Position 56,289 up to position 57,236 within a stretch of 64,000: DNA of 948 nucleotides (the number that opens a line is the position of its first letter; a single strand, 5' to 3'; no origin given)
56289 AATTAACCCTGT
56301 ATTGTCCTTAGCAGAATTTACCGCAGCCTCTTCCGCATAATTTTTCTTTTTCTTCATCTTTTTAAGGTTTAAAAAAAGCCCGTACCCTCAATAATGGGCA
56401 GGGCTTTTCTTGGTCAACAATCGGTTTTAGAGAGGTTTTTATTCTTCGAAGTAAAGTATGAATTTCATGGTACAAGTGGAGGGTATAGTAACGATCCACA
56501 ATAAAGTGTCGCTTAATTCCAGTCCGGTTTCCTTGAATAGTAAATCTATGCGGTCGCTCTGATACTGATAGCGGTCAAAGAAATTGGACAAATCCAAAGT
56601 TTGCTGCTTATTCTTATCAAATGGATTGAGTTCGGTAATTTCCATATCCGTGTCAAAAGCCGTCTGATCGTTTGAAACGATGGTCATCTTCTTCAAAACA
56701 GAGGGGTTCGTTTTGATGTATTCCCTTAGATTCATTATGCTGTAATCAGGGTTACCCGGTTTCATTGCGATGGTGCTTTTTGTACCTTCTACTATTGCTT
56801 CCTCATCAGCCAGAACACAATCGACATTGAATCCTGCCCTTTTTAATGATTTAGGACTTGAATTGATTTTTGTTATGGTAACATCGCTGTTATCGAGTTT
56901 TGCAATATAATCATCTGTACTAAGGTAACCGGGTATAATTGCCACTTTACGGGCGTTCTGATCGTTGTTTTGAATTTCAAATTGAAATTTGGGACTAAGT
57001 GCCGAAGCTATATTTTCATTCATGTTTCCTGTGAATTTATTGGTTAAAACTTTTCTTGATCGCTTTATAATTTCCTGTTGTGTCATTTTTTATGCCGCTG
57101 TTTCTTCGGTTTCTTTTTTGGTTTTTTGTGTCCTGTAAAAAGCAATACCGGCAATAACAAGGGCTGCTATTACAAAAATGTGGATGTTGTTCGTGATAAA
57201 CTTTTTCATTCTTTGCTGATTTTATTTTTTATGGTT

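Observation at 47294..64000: tRNA-Pro-integrated element with phage-like functions but no tailed-phage hallmark genes: candidate non-tailed membrane-containing or pleomorphic temperate virus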

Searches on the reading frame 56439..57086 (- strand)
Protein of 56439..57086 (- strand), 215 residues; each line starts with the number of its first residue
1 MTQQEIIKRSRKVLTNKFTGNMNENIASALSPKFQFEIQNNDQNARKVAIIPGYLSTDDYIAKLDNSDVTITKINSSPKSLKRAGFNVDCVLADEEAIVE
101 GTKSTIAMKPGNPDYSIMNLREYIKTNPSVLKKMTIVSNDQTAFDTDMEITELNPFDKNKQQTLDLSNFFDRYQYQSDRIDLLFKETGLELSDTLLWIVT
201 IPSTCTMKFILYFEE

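Call 6: search_protein_families(library=pfam, max_evalue=0.01, proteins=[window:56439-57086:-])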
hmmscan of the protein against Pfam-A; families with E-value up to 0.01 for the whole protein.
window:56439-57086:- (215 aa): 0 families

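Call 7: search_protein_families(library=phrogs, max_evalue=0.01, proteins=[window:56439-57086:-])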
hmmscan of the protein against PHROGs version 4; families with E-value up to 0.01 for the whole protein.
window:56439-57086:- (215 aa): 0 families

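Call 11: find_encoding_contigs(protein=window:56439-57086:-, flank=10000, max_places=6)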
Protein window:56439-57086:- (215 aa): no gene with exactly this product is on record in the collection.

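Call 13: find_related_loci(query=window:56439-57086:-, collection=viral_contigs, flank=10000)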
Query window:56439-57086:- (215 aa) in viral_contigs; peptide patterns used: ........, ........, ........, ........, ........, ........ (x = any residue, [..] = any of these).
9 stretches matched a pattern, but none encodes a relative of the query by tblastn (E <= 1e-3).

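Call 15: find_homologous_proteins(query=window:56439-57086:-, max_evalue=0.001)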
Query window:56439-57086:- (215 aa): 1 proteins with E <= 0.001 among 153 candidates.
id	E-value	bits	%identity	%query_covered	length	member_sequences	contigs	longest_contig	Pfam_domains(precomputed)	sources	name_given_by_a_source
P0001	1.2e-121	422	100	90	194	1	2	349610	-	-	-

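Call 16: find_encoding_contigs(protein=P0001, flank=10000, max_places=6)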
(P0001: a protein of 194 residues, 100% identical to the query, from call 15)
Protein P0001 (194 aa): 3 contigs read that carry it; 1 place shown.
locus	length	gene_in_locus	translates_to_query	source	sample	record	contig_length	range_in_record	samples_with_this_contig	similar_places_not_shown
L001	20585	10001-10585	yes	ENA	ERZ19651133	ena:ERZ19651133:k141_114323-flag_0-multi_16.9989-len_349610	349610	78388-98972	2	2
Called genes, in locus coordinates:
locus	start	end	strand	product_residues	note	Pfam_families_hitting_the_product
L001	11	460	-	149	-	-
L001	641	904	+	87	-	-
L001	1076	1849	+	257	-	PF00145:DNA_methylase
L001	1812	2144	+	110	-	-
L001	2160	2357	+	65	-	-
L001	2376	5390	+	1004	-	PF01807:Zn_ribbon_DnaG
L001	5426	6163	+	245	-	-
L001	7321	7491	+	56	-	-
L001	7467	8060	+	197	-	-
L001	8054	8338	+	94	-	-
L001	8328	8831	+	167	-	-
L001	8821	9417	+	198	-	-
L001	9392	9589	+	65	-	-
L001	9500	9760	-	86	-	-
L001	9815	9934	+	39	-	-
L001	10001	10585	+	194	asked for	-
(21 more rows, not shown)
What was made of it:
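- Tried and rejected: The look-up succeeded with the 194-aa call (call 16).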

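Call 27: search_protein_representatives(protein=P0001)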
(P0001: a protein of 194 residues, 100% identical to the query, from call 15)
Query: 194 residues. Proteins with E-value up to 0.001 (for the whole library): 155; up to 1e-10: 58; up to 1e-30: 8. The best 150 are listed.
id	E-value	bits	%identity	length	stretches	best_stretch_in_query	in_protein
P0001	1.9e-122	422.1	100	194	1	1-194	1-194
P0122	1.5e-43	165.1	48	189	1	1-192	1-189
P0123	2.6e-36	141.5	44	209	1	3-192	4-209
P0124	2.9e-35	138.1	42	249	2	18-192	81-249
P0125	2.3e-34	135.2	41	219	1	5-192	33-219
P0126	4.8e-33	130.9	40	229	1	3-192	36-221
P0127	6.1e-33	130.5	43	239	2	60-189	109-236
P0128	3.8e-31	124.7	38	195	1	6-192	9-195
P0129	9.0e-29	117.0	41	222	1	2-192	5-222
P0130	9.2e-29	116.9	44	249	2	57-192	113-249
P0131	1.3e-28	116.4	40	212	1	2-189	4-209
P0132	1.4e-27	113.1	38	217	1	8-192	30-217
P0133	1.5e-26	109.7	32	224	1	5-192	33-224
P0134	1.8e-26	109.5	35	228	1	3-192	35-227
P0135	5.3e-26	107.9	38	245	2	82-190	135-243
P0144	7.1e-23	97.7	37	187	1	7-189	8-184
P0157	7.0e-18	81.5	31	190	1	5-188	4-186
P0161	1.7e-14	70.5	31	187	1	4-184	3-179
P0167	1.0e-12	64.6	33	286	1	42-187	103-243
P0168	1.4e-12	64.2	26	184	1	8-182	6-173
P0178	1.0e-10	58.2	30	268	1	12-182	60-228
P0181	2.0e-10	57.2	28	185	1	4-193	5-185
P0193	6.4e-09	52.3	27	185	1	1-191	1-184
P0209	2.5e-07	47.1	23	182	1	13-192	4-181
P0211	2.8e-07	46.9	28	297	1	12-182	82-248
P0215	3.9e-07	46.5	28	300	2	52-188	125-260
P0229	2.6e-06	43.8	28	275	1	24-185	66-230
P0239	6.2e-06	42.6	25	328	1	55-189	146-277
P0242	8.8e-06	42.1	26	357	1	49-189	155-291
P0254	1.1e-04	38.6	22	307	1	50-191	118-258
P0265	2.1e-04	37.6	25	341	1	13-188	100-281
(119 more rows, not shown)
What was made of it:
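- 56439..57023 (-): Candidate major capsid protein, 194 aa (P0001), with an all-beta fold. 155 representative relatives (call 27).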

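Call 29: search_protein_families(library=phrogs, alignment_id=A1, max_evalue=0.001)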
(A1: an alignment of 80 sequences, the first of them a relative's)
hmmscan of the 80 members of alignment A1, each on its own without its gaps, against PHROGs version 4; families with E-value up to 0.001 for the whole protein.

A. member 1, P0001 (194 aa): 0 families

B. families by the number of members that match (of 80 scanned): 1 family
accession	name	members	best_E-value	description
phrog_23469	-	1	0.00042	-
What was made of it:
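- Tried and rejected: PHROG scans of all 80 aligned P0001 relatives found no annotated family (call 29).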

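Call 30: search_solved_structures(query=A1, max_evalue=10, show_alignments=2)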
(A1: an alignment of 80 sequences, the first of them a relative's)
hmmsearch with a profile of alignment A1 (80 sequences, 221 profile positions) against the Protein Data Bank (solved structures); distinct sequences matched with E-value up to 10: 7.
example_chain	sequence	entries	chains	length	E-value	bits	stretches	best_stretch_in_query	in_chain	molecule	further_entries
3kzv_A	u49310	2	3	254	0.19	14.1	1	22-60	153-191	Uncharacterized oxidoreductase YIR035C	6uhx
2xbp_A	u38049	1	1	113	0.62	12.5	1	40-115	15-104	NITROGEN REGULATORY PROTEIN P-II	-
2jj4_D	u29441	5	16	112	0.63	12.4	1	40-115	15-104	NITROGEN REGULATORY PROTEIN P-II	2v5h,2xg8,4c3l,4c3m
4aff_A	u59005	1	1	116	0.67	12.4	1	40-115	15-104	NITROGEN REGULATORY PROTEIN P-II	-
1qy7_A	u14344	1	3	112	0.68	12.3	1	40-115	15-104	Nitrogen regulatory protein P-II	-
2xul_A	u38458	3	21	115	0.68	12.3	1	40-115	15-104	NITROGEN REGULATORY PROTEIN P-II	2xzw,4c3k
5va8_A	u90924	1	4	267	5.3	9.4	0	45-78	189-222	Short-chain dehydrogenase/reductase SDR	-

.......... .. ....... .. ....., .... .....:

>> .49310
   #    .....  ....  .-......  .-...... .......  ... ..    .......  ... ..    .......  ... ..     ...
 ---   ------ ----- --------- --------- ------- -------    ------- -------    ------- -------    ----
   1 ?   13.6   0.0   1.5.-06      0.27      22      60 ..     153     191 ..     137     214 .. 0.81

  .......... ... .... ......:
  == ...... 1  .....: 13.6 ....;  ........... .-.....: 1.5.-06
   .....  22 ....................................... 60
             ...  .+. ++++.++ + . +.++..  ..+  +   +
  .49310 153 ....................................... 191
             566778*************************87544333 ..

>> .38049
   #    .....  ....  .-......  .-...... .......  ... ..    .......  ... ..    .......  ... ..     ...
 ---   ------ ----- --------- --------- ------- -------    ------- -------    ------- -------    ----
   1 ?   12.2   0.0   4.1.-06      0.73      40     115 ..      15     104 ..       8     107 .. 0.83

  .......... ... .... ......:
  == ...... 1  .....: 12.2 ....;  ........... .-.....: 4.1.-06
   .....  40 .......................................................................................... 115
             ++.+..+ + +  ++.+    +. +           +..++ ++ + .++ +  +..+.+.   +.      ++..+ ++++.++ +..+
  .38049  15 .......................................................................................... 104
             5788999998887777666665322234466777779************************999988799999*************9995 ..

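Call 36: predict_structure(alignment_id=A1)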
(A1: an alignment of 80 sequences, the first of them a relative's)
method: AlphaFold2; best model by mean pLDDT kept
length: 194 residues; sequences in the alignment: 80
mean_pLDDT: 95.4   pTM: 0.89
mean pLDDT of the five models: 95.4, 95.3, 95.1, 95.0, 95.0
residues with pLDDT >= 90: 175; 70-90: 17; 50-70: 2; < 50: 0
segments of 3 or more residues with pLDDT < 50: none
pLDDT, mean of each block of 10 residues (from residue 1): 77 98 98 97 96 98 98 97 97 98 97 97 97 96 95 90 93 98 98 93
secondary structure, 60 per line:
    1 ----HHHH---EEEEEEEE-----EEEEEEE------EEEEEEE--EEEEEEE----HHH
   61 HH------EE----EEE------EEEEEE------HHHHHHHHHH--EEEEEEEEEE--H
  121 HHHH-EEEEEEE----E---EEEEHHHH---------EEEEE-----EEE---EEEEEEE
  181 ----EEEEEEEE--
elements in order: H5-8 E12-19 E25-31 E38-44 E47-53 H58-62 E75-77 E84-89 H96-105 E108-117 H120-124 E126-132 E141-144 H145-148 E158-162 E168-170 E174-180 E185-192
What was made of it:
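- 56439..57023 (-): AlphaFold2 pLDDT 95.4 with 13 strands (call 36).
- On Varidnaviria, Bamfordvirae (PRD1, PM2 and STIV-like viruses): The only conserved beta protein is 194 aa with 13 strands (call 36).
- It has 155 diverged relatives (call 27) and a model with pLDDT 95.4 (call 36).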

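Call 38: fold_search(model_id=the predicted structure, library=pdb)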
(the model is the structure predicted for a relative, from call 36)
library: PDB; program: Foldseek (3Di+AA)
matches with E <= 10: 1455; with E <= 0.001: 0
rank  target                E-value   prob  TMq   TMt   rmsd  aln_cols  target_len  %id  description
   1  1f15_A                4.6e-03  0.75  0.23  0.27  11.2       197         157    8  CUCUMBER MOSAIC VIRUS (STRAIN FNY) (released 2000-06-21)
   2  3cji_A                8.7e-03  0.33  0.22  0.19  13.5       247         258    8  Structure of Seneca Valley Virus-001 (released 2008-12-16)
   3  4oum                  8.7e-03  0.25  0.18  0.22  12.7       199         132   10  Crystal structure of human Caprin-2 C1q domain (released 2014-10-29)
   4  1laj_B                9.2e-03  0.96  0.23  0.25   7.7       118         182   12  The Structure of Tomato Aspermy Virus by X-Ray Crystallography (released 2002-11-27)
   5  5cfc_A                1.0e-02  0.72  0.30  0.25  11.8       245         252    9  Crystal Structure of Human Cardiovirus SAFV-3 (released 2016-06-15)
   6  5oyp_A                1.0e-02  0.60  0.27  0.23  12.9       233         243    8  Sacbrood virus of honeybee (released 2018-07-18)
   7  7bc3_C                1.1e-02  0.66  0.29  0.23   8.9       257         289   10  Native virion of Kashmir bee virus at acidic pH (released 2021-03-03)
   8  7ear                  1.3e-02  0.25  0.20  0.10  18.1       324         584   10  A positively charged mutant Cry3Aa endotoxin (released 2021-04-28)
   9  1laj_A                1.5e-02  0.93  0.22  0.24   8.9       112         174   10  The Structure of Tomato Aspermy Virus by X-Ray Crystallography (released 2002-11-27)
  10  1f15_C                1.5e-02  0.91  0.22  0.22   7.2       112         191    6  CUCUMBER MOSAIC VIRUS (STRAIN FNY) (released 2000-06-21)
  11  4oul_B                1.6e-02  0.21  0.18  0.23  13.3       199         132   10  Crystal structure of human Caprin-2 C1q domain (released 2014-10-29)
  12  5a8f_A                1.8e-02  0.57  0.29  0.27  11.8       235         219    8  Structure and genome release mechanism of human cardiovirus Saffold virus-3 (released 2016-06-08)
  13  6shl_C                2.0e-02  0.60  0.28  0.23  12.3       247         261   10  Structure of a marine algae virus of the order Picornavirales (released 2020-02-12)
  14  5wtf_B                2.0e-02  0.30  0.18  0.18   9.8       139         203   11  Cryo-EM structure for Hepatitis A virus empty particle (released 2017-01-25)
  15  7bgk_C                2.2e-02  0.60  0.29  0.22   9.0       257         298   10  Native virion of Kashmir bee virus at neutral pH (released 2021-03-10)
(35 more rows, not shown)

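Call 40: fold_search(model_id=the predicted structure, library=viral)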
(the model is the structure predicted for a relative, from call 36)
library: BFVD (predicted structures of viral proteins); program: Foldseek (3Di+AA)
matches with E <= 10: 1375; with E <= 0.001: 0
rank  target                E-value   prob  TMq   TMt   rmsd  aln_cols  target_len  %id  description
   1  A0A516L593            2.9e-03  0.98  0.25  0.36   5.2        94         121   10  (no name in the UniProt tables at hand)
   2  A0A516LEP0            3.2e-03  0.66  0.29  0.24  14.4       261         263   10  (no name in the UniProt tables at hand)
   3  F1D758                3.2e-03  0.63  0.24  0.20  12.1       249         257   12  Capsid protein (Fragment) [Israeli acute paralysis virus]
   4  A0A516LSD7            3.6e-03  0.89  0.32  0.36  10.2       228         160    9  (no name in the UniProt tables at hand)
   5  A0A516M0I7            5.7e-03  0.66  0.25  0.18  11.5       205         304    8  (no name in the UniProt tables at hand)
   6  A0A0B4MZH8            5.7e-03  0.20  0.13  0.09  29.3       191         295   12  Uncharacterized protein [Streptococcus phage SOCP]
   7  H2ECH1                6.1e-03  0.82  0.29  0.28  16.4       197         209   10  Uncharacterized protein [Megavirus courdo7]
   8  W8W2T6                8.5e-03  0.97  0.28  0.36   5.7        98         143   16  Uncharacterized protein [Invertebrate iridovirus 25]
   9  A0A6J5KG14            8.5e-03  0.57  0.25  0.13  14.6       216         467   13  Bacteriophage P22, Gp10, DNA-stabilising [uncultured Caudovirales phage]
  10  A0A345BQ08            8.5e-03  0.41  0.22  0.20  14.7       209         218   10  (no name in the UniProt tables at hand)
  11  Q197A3                9.0e-03  0.91  0.27  0.36  11.9       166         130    4  Uncharacterized protein 057L [Invertebrate iridescent virus 3]
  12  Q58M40                9.0e-03  0.35  0.23  0.11  15.7       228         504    8  Phage tail fiber-like protein [Prochlorococcus phage P-SSM2]
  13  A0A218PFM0            9.0e-03  0.28  0.19  0.21  14.8       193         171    8  ORF093 [Red sea bream iridovirus]
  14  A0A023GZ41            9.6e-03  0.94  0.23  0.26   7.4       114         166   13  Capsid protein (Fragment) [Tomato aspermy virus]
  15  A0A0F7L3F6            9.6e-03  0.51  0.23  0.10  16.9       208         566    8  Uncharacterized protein [uncultured marine virus]
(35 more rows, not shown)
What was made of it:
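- On Helvetiavirae-type viruses (sphaerolipovirus-like): One jelly-roll-like candidate was found (calls 36, 38, 40).
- The weak fold hits are mostly jelly-roll capsid proteins (calls 38, 40).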

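Call 62: list_cluster_members(proteins=[P0122, P0123, P0128, P0144, P0157, P0161, P0168, P0181, P0193, P0209])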
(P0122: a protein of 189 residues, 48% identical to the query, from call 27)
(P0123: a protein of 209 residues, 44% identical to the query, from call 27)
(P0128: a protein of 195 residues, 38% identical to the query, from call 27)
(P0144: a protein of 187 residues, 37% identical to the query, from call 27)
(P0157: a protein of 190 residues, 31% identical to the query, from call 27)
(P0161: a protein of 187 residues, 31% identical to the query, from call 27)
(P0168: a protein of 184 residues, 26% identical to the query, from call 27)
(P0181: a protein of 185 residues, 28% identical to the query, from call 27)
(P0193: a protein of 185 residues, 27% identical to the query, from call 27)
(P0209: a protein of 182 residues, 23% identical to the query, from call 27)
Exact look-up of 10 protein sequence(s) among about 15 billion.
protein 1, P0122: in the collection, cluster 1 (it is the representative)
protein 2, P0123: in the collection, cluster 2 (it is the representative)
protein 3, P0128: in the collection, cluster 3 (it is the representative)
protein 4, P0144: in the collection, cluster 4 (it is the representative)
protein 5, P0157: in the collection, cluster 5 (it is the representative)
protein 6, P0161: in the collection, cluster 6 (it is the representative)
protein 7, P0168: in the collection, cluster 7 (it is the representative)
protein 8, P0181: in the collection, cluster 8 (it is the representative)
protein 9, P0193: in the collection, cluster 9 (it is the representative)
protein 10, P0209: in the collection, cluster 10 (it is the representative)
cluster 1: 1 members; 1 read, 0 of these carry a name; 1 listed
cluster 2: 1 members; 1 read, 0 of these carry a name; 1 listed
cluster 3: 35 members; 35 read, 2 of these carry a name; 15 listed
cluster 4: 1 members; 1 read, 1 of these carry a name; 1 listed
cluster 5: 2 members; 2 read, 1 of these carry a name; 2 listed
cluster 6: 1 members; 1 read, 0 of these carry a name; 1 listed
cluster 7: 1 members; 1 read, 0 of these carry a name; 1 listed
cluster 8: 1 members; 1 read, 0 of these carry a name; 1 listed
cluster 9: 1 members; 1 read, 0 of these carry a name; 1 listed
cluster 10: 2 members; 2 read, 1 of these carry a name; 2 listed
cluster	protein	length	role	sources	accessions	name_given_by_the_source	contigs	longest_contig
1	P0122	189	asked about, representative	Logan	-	-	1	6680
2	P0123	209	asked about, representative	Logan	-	-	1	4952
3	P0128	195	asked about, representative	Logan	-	-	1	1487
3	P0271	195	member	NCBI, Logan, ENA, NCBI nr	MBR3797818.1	MAG: hypothetical protein IKK36_02725 [Bacteroidales bacterium] | hypothetical protein [Bacteroidales bacterium]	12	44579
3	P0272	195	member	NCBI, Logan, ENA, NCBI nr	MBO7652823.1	MAG: hypothetical protein J6S84_08980 [Bacteroidales bacterium] | hypothetical protein [Bacteroidales bacterium]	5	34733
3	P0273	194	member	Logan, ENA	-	-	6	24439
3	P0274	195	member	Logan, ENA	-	-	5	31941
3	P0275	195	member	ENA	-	-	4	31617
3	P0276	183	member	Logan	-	-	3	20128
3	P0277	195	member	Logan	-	-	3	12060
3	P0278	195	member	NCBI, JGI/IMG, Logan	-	-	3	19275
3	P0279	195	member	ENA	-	-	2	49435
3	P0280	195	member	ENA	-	-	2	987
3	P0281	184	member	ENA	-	-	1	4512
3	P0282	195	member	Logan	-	-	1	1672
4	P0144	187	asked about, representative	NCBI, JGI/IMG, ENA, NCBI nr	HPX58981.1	MAG TPA: hypothetical protein PLL02_00955 [Bacteroidales bacterium] | hypothetical protein [Bacteroidales bacterium]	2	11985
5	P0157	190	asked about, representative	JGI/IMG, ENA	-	-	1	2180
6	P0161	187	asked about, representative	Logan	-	-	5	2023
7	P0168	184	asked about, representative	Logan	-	-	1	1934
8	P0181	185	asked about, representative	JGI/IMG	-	-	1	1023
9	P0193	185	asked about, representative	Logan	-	-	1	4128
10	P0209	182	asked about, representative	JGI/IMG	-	hypothetical protein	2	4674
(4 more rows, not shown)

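Call 87: find_homologous_proteins(query=A1, max_evalue=0.001)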
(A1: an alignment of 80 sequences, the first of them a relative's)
Query A1 (80 sequences) (194 aa, profile of the alignment): 6 proteins with E <= 0.001 among 4947 candidates.
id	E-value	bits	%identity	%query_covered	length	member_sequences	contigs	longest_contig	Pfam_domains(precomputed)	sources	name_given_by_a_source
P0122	1.5e-68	248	47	99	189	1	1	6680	-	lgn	-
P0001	5.0e-66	240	100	100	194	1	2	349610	-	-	-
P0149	2.0e-47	179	33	89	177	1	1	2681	-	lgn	-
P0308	1.2e-44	170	26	94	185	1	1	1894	-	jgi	-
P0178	1.6e-42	163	29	87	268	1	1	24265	-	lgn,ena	-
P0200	1.6e-42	163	26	94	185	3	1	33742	-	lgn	-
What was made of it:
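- Tried and rejected: The word-indexed protein search found only P0001 itself when queried with P0001 (call 15), and only 6 proteins when queried with the profile (call 87).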

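Call 88: list_cluster_members(proteins=[P0133, P0167, P0178, P0211, P0215, P0239, P0242, P0254, P0265, P0229])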
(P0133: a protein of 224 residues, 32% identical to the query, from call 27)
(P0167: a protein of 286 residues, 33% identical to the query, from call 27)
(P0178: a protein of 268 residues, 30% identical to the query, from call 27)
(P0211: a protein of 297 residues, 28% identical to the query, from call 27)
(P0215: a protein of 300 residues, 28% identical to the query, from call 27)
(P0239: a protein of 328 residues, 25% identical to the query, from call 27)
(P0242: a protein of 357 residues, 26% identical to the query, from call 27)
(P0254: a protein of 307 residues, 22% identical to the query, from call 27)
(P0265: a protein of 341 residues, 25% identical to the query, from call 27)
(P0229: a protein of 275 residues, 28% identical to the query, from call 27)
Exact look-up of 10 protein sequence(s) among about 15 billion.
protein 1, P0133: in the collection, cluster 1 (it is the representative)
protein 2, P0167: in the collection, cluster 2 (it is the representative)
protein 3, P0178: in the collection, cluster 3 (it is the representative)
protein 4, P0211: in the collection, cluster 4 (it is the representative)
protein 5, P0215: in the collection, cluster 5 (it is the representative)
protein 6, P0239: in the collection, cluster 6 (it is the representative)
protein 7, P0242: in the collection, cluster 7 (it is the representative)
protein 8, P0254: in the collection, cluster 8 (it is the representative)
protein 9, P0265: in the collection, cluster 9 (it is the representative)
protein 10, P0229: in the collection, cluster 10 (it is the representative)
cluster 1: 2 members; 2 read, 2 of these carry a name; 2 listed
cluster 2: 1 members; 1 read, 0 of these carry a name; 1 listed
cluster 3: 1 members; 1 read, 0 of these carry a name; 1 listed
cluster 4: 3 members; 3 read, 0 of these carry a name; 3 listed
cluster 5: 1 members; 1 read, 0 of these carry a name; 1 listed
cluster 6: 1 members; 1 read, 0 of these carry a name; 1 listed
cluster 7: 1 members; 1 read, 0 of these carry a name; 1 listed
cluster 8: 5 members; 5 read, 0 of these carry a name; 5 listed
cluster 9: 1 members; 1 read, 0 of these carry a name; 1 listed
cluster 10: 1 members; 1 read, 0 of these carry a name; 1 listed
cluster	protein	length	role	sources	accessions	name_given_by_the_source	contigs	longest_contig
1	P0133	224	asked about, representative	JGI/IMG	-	hypothetical protein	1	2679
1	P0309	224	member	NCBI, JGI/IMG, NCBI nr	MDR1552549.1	MAG: hypothetical protein LBS69_03675 [Prevotellaceae bacterium] | hypothetical protein | hypothetical protein [Prevotellaceae bacterium]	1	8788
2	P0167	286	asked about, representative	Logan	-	-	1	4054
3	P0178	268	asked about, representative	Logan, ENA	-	-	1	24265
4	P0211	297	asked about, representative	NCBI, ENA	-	-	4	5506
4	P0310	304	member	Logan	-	-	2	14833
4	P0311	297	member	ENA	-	-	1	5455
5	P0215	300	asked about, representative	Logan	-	-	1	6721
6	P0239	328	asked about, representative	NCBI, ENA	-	-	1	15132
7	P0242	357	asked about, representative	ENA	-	-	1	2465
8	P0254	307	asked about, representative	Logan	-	-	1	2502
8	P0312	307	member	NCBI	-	-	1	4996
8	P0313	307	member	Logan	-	-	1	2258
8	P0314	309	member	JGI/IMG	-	-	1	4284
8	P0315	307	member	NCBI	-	-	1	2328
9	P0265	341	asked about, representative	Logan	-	-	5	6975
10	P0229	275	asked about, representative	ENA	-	-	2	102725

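Call 93: search_dna_similar(query=P0001, collection=phages, mode=protein, max_evalue=1)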
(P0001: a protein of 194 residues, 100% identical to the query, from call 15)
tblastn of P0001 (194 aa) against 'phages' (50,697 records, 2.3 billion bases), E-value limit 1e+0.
No match.
